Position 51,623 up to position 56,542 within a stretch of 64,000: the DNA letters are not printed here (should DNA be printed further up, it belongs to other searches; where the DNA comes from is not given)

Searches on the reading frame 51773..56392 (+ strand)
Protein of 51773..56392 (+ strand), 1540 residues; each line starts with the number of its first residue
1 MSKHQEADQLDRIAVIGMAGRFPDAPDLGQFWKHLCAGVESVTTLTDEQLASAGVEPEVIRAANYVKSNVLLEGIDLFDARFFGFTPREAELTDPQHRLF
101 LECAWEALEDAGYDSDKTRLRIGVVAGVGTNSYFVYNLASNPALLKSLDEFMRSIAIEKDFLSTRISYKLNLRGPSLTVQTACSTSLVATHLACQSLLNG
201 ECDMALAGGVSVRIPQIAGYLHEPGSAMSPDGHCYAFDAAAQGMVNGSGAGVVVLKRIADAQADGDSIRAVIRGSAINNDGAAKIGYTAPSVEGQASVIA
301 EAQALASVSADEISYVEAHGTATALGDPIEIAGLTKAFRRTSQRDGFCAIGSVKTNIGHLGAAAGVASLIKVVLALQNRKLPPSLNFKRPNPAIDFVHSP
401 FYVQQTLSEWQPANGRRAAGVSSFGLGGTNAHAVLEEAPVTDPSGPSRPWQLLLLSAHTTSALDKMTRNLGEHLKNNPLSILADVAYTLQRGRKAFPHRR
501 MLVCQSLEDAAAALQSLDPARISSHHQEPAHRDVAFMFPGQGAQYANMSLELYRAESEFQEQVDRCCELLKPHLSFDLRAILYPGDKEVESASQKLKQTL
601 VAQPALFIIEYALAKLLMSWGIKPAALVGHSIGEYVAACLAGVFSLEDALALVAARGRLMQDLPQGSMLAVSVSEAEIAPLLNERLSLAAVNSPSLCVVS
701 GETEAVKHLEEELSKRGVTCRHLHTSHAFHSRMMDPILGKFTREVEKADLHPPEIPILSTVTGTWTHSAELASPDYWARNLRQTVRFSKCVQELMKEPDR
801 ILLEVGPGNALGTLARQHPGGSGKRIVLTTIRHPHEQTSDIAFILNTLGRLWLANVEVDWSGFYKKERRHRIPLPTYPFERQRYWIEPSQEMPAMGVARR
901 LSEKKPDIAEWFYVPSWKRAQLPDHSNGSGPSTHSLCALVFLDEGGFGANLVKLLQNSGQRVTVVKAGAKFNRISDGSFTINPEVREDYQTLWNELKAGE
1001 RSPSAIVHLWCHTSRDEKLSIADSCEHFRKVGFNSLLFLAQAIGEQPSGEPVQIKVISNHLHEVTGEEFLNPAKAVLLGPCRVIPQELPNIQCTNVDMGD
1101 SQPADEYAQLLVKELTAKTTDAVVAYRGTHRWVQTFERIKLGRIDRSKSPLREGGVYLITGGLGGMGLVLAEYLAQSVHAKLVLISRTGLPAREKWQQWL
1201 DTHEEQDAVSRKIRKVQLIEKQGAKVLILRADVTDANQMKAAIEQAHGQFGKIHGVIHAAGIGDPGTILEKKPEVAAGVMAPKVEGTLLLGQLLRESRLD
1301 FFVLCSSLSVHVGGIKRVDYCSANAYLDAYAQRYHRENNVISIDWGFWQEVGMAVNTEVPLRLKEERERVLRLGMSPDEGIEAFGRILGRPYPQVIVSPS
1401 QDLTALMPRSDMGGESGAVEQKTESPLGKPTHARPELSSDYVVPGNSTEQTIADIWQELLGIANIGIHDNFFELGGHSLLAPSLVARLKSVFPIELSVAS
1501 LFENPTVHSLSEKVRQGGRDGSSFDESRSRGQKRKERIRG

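Call 34: search_protein_families(library=pfam, proteins=[window:51773-56392:+], max_evalue=0.001)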
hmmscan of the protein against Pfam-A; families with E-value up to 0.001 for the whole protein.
window:51773-56392:+ (1540 aa): 13 families
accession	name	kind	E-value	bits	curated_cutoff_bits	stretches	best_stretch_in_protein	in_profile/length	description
PF00109.32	ketoacyl-synt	-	1.5e-73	247.9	20.8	1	11-261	2-252/252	Beta-ketoacyl synthase, N-terminal domain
PF00698.26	Acyl_transf_1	-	1.4e-56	192.8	32.7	1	536-807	2-267/319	Acyl transferase domain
PF08659.16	KR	-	1.1e-46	159.4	22.6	1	1155-1350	1-180/180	KR domain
PF02801.28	Ketoacyl-synt_C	-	6.9e-42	142.7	20.8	1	270-387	2-118/119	Beta-ketoacyl synthase, C-terminal domain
PF22621.2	CurL-like_PKS_C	-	8.4e-24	83.8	27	1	451-514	1-64/64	CurL-like, PKS C-terminal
PF16197.11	KAsynt_C_assoc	-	1e-17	65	33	1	390-500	1-108/111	Ketoacyl-synthetase C-terminal extension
PF21394.3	Beta-ketacyl_N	-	4.2e-17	62.7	26.9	1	950-1103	15-158/170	Beta-ketoacyl synthase-like, N-terminal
PF00550.31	PP-binding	-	9.6e-15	55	20.8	1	1450-1512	1-65/67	Phosphopantetheine attachment site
PF22336.2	RhiE-like_linker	-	1e-13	51.5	27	1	455-516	2-62/67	RhiE-like, KS-MAT linker domain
PF00106.31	adh_short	-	2.7e-10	40.5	26.6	1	1216-1329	41-158/195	short chain dehydrogenase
PF13561.12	adh_short_C2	-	1.7e-09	38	27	1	1217-1296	38-117/236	Enoyl-(Acyl carrier protein) reductase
PF01370.27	Epimerase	-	0.00021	21.2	20.9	0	1158-1310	2-118/240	NAD dependent epimerase/dehydratase family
PF00108.29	Thiolase_N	-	0.00093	19.1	26.4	0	173-210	75-112/260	Thiolase, N-terminal domain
